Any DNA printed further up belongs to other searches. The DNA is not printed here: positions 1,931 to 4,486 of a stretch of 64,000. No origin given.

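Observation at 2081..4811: Short UvrA paralog divergently paired with a MarR regulator and two operator palindromes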

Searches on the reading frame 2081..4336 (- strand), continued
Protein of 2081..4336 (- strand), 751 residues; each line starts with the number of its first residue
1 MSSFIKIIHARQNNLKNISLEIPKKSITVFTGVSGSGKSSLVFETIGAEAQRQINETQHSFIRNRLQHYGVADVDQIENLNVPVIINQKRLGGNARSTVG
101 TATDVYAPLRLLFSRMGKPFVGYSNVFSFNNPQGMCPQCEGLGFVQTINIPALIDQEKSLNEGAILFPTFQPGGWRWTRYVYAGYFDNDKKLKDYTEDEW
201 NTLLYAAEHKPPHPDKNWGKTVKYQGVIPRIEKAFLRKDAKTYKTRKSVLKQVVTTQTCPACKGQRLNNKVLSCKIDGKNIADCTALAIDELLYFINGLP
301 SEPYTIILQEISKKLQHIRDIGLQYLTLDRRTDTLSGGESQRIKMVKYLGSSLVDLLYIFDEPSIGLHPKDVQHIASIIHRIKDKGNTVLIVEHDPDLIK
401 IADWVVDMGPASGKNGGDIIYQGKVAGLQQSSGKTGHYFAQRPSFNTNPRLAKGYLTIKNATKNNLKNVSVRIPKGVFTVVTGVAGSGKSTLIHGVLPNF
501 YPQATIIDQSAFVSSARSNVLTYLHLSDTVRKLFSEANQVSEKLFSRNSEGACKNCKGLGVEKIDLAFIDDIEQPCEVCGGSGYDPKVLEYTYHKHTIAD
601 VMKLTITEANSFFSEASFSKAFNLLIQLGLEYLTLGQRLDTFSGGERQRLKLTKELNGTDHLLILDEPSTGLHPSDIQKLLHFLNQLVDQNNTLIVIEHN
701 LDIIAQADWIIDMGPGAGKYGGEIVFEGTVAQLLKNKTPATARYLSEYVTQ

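Call 12: find_related_loci(query=A1, collection=genome_contigs, flank=4000)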
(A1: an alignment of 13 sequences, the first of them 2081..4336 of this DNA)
Query A1 (751 aa) in genome_contigs; peptide patterns used: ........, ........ (x = any residue, [..] = any of these).
223 stretches matched a pattern; 175 encode a relative of the query (tblastn E <= 1e-3); the best 80 are kept; 80 distinct loci.
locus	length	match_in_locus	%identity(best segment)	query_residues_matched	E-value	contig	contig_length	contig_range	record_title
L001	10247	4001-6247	90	1-750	0e+0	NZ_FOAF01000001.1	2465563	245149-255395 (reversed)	Olivibacter domesticus strain DSM 18733, whole genome shotgun sequence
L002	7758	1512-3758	91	1-750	0e+0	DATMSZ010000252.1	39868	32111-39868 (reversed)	MAG TPA_asm: Pseudosphingobacterium sp. isolate SMAG_U12999 k141_42718, whole genome shotgun sequence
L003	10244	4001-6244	89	1-749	0e+0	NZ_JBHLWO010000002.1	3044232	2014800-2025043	Olivibacter oleidegradans strain CCM 7765 platanus_K_default_2, whole genome shotgun sequence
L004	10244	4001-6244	88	1-749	0e+0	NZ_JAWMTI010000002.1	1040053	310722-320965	Olivibacter sp. CPCC 100613 Scaffold2, whole genome shotgun sequence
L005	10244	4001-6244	75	3-750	0e+0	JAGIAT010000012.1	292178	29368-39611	MAG: Niabella sp. isolate BIN29 scaffold12_cov0, whole genome shotgun sequence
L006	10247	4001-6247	74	3-751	0e+0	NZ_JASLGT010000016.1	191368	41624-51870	MAG: Niabella sp. isolate SHSU.bins.483 k141_2522011, whole genome shotgun sequence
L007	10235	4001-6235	74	4-749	0e+0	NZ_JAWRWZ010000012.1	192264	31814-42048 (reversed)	Chryseobacterium sp. SIMBA_028 NODE_12_length_192264_cov_128.347230, whole genome shotgun sequence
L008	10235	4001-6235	74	2-749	0e+0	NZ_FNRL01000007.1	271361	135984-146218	Chitinophaga terrae (ex Kim and Jung 2007) strain DSM 23920, whole genome shotgun sequence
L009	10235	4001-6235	73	4-749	0e+0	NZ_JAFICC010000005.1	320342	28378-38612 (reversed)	Flavobacterium sp. 1355 Ga0454178_05, whole genome shotgun sequence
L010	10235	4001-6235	73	2-749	0e+0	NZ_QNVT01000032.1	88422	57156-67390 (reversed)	Chryseobacterium pennae strain 1_F178 CONTIG032, whole genome shotgun sequence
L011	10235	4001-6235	73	4-749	0e+0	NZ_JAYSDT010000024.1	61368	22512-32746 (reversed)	MAG: Chryseobacterium sp. isolate ZZ2_ZZA248_bin.17 NODE_452_length_61368_cov_13.429093, whole genome shotgun sequence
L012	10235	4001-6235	73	4-749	0e+0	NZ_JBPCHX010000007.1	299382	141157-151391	Chryseobacterium sp. RRHN12 NODE_7_length_299382_cov_39.719627, whole genome shotgun sequence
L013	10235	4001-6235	73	4-749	0e+0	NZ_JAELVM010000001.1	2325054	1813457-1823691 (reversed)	Chryseobacterium endalhagicum strain L7 NODE_1_length_2325054_cov_47.361172, whole genome shotgun sequence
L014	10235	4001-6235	73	4-749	0e+0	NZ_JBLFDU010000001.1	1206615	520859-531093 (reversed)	Chryseobacterium sp. T20 NODE_1_length_1206615_cov_77.289500, whole genome shotgun sequence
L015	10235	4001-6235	73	4-749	0e+0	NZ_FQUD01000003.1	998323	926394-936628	Chryseobacterium sp. OV279, whole genome shotgun sequence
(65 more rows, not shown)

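Call 35: search_dna_similar(query=window:2081-4336:-, collection=plasmids, mode=protein, max_evalue=1e-50, max_rows=25)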
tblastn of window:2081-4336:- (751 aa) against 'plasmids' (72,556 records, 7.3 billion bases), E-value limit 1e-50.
Records with a match: 523; places in all: 536; records where one place covers at least 80% of the query: 499.
Best place of each record, by identity: <60% 523.
By first word of the organism name: Ralstonia 133; Pantoea 52; Streptomyces 43; Staphylococcus 25; Enterococcus 23; Bacillus 21; Leuconostoc 15; Deinococcus 13; Latilactobacillus 12; Lactiplantibacillus 11; and 69 more.
By predicted mobility (MOB-suite, as given by PLSDB): non-mobilizable 270; mobilizable 211; conjugative 42.
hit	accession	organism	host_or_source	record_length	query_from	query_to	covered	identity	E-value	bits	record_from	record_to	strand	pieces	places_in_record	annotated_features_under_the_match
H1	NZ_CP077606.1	Clostridium tagluense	single colony,lamb meat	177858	1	749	100%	57.1%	0e+0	858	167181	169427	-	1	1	excinuclease ABC subunit UvrA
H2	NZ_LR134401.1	Listeria monocytogenes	Homo sapiens,Vein blood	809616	4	745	99%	51.2%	0e+0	778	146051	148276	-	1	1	excinuclease ABC subunit UvrA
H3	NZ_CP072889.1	Enterococcus raffinosus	stream/river surface water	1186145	1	749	100%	50.7%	0e+0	731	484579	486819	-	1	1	record has no annotation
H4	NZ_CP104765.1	Enterococcus raffinosus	Homo sapiens,urine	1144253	1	749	100%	50.7%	0e+0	731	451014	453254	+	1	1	record has no annotation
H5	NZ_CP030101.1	Listeria monocytogenes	Environment,water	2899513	4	745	99%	50.8%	0e+0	774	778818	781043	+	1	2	none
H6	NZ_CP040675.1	Exiguobacterium mexicanum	ocean sediment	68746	5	749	99%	50.1%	0e+0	737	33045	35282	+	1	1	excinuclease ABC subunit UvrA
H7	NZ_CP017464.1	Staphylococcus pasteuri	cell culture,Korean fermented food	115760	1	751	100%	49.6%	0e+0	717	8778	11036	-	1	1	excinuclease ABC subunit UvrA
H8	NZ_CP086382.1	Deinococcus radiophilus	Harpadon nehereus,cell culture,2 Mrad ...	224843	2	745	99%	50.0%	0e+0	751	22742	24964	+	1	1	excinuclease ABC subunit UvrA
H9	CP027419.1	Staphylococcus cohnii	Homo sapiens,peripheral blood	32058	5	750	99%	49.6%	0e+0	708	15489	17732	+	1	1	daunorubicin resistance protein DrrC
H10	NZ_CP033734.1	Staphylococcus cohnii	Homo sapiens,clinical isolate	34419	5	750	99%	49.6%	0e+0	708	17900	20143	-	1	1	excinuclease ABC subunit UvrA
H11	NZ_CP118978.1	Staphylococcus succinus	Plant and soil,Type strain bacterial ...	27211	5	750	99%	49.6%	0e+0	708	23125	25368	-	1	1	excinuclease ABC subunit UvrA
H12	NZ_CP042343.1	Staphylococcus capitis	whole organism,cat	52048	5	750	99%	49.6%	0e+0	708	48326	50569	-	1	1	excinuclease ABC subunit UvrA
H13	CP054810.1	Staphylococcus cohnii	Homo sapiens,clinical isolate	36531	5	750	99%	49.6%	0e+0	708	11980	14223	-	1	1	excinuclease ABC subunit UvrA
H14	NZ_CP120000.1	Staphylococcus cohnii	Canis lupus familiaris,cell ...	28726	5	750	99%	49.6%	0e+0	708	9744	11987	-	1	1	excinuclease ABC subunit UvrA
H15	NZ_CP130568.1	Staphylococcus saprophyticus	surface swab,International Space Station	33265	5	750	99%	49.6%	0e+0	708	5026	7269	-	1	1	excinuclease ABC subunit UvrA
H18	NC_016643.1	Staphylococcus saprophyticus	-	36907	5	750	99%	49.5%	0e+0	705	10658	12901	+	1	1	excinuclease ABC subunit UvrA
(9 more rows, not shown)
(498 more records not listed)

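Call 36: get_annotated_region(hit=H1, flank=4000)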
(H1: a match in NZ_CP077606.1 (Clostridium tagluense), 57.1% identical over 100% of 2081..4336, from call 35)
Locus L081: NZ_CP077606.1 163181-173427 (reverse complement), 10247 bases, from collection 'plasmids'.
description: Clostridium tagluense strain CM008 plasmid pCM008-A, complete sequence
organism: Clostridium tagluense (NCBI taxid 360422)
taxonomy: Bacteria; Bacillota; Clostridia; Eubacteriales; Clostridiaceae; Clostridium; Clostridium tagluense
host: -; source: single colony,lamb meat; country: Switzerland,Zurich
typing (MOB-suite, as given by PLSDB): non-mobilizable
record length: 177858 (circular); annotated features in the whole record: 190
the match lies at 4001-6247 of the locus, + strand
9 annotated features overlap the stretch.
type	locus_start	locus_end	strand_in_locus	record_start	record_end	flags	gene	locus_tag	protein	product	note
CDS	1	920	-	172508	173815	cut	-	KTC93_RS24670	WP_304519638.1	hypothetical protein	-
CDS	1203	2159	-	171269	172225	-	-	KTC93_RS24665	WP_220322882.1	hypothetical protein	-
CDS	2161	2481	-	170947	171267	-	-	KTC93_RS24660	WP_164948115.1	helix-turn-helix transcriptional regulator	-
CDS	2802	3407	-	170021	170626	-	-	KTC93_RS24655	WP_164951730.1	sugar O-acetyltransferase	-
CDS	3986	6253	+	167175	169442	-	-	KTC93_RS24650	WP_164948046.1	excinuclease ABC subunit UvrA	-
CDS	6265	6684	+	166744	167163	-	-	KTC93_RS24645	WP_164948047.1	MarR family transcriptional regulator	GO:0006355 - regulation of DNA-templated transcription [Evidence IEA]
CDS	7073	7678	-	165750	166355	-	-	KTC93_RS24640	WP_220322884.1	sugar O-acetyltransferase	-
CDS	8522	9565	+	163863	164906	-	rseP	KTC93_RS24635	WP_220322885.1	RIP metalloprotease RseP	GO:0006508 - proteolysis [Evidence IEA]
CDS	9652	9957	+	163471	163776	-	-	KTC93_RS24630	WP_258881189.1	GNAT family protein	-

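Call 37: get_annotated_region(hit=H18, flank=4000)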
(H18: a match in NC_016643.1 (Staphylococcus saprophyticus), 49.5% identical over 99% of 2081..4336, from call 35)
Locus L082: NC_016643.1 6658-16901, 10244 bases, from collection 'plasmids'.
description: Staphylococcus saprophyticus plasmid pSSAP2, complete sequence
organism: Staphylococcus saprophyticus (NCBI taxid 29385)
taxonomy: Bacteria; Bacillota; Bacilli; Bacillales; Staphylococcaceae; Staphylococcus; Staphylococcus saprophyticus
host: -; source: -; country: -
typing (MOB-suite, as given by PLSDB): non-mobilizable; replicon rep_cluster_1215
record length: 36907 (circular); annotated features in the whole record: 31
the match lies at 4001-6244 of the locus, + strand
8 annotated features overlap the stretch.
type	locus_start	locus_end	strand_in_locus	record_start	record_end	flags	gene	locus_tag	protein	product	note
CDS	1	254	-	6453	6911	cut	-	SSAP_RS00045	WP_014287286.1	MarR family transcriptional regulator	-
CDS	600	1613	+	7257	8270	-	-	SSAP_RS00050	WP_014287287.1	NAD(P)-dependent alcohol dehydrogenase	-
CDS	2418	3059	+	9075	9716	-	hxlA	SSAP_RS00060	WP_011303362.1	3-hexulose-6-phosphate synthase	GO:0019647 - formaldehyde assimilation via ribulose monophosphate cycle [Evidence IEA]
CDS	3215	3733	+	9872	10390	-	-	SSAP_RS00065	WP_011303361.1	type 1 glutamine amidotransferase domain-containing protein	-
CDS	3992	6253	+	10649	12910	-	-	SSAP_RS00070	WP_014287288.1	excinuclease ABC subunit UvrA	-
CDS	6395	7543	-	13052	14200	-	-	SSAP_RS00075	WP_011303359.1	alcohol dehydrogenase catalytic domain-containing protein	-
CDS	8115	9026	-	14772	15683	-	-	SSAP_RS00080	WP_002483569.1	EamA family transporter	-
CDS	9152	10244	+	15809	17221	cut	-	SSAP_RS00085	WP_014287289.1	PLP-dependent aminotransferase family protein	-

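Call 38: get_annotated_region(hit=H6, flank=4000)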
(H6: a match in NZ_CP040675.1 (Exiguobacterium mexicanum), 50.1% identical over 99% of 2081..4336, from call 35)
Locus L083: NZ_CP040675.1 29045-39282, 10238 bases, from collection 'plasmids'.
description: Exiguobacterium mexicanum strain A-EM plasmid punnamed1, complete sequence
organism: Exiguobacterium mexicanum (NCBI taxid 340146)
taxonomy: Bacteria; Bacillota; Bacilli; Bacillales; ; Exiguobacterium; Exiguobacterium mexicanum
host: -; source: ocean sediment; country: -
typing (MOB-suite, as given by PLSDB): mobilizable; relaxase MOBP
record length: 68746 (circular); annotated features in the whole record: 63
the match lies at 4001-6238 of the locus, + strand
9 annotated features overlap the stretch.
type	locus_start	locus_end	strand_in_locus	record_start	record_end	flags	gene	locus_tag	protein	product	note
CDS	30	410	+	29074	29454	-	-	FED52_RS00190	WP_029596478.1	hypothetical protein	-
CDS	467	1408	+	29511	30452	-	-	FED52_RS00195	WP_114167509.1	DNA/RNA non-specific endonuclease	-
CDS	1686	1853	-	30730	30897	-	-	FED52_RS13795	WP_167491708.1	hypothetical protein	-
CDS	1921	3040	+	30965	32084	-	-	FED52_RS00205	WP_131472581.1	IS3 family transposase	-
CDS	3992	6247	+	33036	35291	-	-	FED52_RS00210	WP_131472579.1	excinuclease ABC subunit UvrA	-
CDS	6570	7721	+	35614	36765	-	-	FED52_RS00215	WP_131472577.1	alcohol dehydrogenase catalytic domain-containing protein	-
CDS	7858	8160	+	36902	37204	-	-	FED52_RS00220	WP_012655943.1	antibiotic biosynthesis monooxygenase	-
CDS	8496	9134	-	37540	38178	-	-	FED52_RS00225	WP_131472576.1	helix-turn-helix domain-containing protein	-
CDS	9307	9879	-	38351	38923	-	-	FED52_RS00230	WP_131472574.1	lecithin retinol acyltransferase family protein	-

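Call 40: get_annotated_region(hit=H2, flank=4000)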
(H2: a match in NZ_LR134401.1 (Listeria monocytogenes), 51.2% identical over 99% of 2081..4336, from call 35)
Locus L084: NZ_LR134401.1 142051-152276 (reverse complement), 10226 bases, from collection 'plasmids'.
description: Listeria monocytogenes strain NCTC7974 plasmid 4, complete sequence
organism: Listeria monocytogenes (NCBI taxid 1639)
taxonomy: Bacteria; Bacillota; Bacilli; Bacillales; Listeriaceae; Listeria; Listeria monocytogenes
host: -; source: Homo sapiens,Vein blood; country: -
typing (MOB-suite, as given by PLSDB): non-mobilizable
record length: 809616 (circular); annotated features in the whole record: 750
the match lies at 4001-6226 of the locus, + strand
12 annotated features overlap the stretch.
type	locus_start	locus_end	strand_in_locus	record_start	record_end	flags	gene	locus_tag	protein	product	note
CDS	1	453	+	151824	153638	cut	-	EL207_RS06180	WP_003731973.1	SgrR family transcriptional regulator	-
CDS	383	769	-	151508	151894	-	-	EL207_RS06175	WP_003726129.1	DUF3397 domain-containing protein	-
CDS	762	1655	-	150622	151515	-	-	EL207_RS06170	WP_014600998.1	2-dehydropantoate 2-reductase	GO:0015940 - pantothenate biosynthetic process [Evidence IEA]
CDS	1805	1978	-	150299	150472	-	rpmF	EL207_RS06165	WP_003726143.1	50S ribosomal protein L32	GO:0006412 - translation [Evidence IEA]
CDS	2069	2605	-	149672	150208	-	-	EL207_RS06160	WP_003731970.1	DUF177 domain-containing protein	-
CDS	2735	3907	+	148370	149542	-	-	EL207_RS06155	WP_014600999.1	nucleotidyltransferase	-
CDS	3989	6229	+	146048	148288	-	-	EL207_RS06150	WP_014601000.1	excinuclease ABC subunit UvrA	-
CDS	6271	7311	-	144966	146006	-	-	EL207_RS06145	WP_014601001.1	SepM family pheromone-processing serine protease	-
CDS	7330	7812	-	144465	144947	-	coaD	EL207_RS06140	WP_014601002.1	pantetheine-phosphate adenylyltransferase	GO:0015937 - coenzyme A biosynthetic process [Evidence IEA]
CDS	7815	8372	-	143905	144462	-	rsmD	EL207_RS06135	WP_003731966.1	16S rRNA (guanine(966)-N(2))-methyltransferase RsmD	GO:0031167 - rRNA methylation [Evidence IEA]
CDS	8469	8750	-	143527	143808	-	-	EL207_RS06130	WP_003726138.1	YlbG family protein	-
CDS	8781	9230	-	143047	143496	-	-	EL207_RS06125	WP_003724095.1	YlbF family regulator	-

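Call 41: get_annotated_region(hit=H8, flank=4000)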
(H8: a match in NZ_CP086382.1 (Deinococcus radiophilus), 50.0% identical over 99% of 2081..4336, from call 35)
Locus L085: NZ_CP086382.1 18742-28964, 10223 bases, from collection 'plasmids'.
description: Deinococcus radiophilus strain ATCC 27603 plasmid pRadio2, complete sequence
organism: Deinococcus radiophilus (NCBI taxid 32062)
taxonomy: Bacteria; Deinococcota; Deinococci; Deinococcales; Deinococcaceae; Deinococcus; Deinococcus radiophilus
host: -; source: Harpadon nehereus,cell culture,2 Mrad irradiated Bombay duck; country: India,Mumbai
typing (MOB-suite, as given by PLSDB): non-mobilizable
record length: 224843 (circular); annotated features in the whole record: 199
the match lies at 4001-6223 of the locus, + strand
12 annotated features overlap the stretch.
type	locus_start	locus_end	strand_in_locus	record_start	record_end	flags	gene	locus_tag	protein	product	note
CDS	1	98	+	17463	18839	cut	-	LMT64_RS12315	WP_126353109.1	replication initiator protein A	-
CDS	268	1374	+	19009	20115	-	-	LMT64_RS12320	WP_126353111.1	phytase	-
CDS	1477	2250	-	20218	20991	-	-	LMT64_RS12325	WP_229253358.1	IS982 family transposase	-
CDS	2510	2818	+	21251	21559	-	-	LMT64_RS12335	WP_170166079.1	transposase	GO:0006313 - DNA transposition [Evidence IEA]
CDS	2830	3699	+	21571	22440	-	-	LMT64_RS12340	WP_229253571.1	IS3 family transposase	-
CDS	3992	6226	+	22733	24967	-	-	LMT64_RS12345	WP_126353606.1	excinuclease ABC subunit UvrA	-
CDS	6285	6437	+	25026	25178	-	-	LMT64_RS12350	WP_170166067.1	hypothetical protein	-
CDS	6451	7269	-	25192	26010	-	-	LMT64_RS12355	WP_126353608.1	cysteine hydrolase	-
CDS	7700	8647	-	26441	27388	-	-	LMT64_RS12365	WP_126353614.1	DUF808 domain-containing protein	-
CDS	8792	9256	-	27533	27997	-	-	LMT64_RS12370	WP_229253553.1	group III truncated hemoglobin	-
CDS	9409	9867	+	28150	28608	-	-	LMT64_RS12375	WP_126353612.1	Rrf2 family transcriptional regulator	-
CDS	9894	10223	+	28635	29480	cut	-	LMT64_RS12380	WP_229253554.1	YwiC-like family protein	-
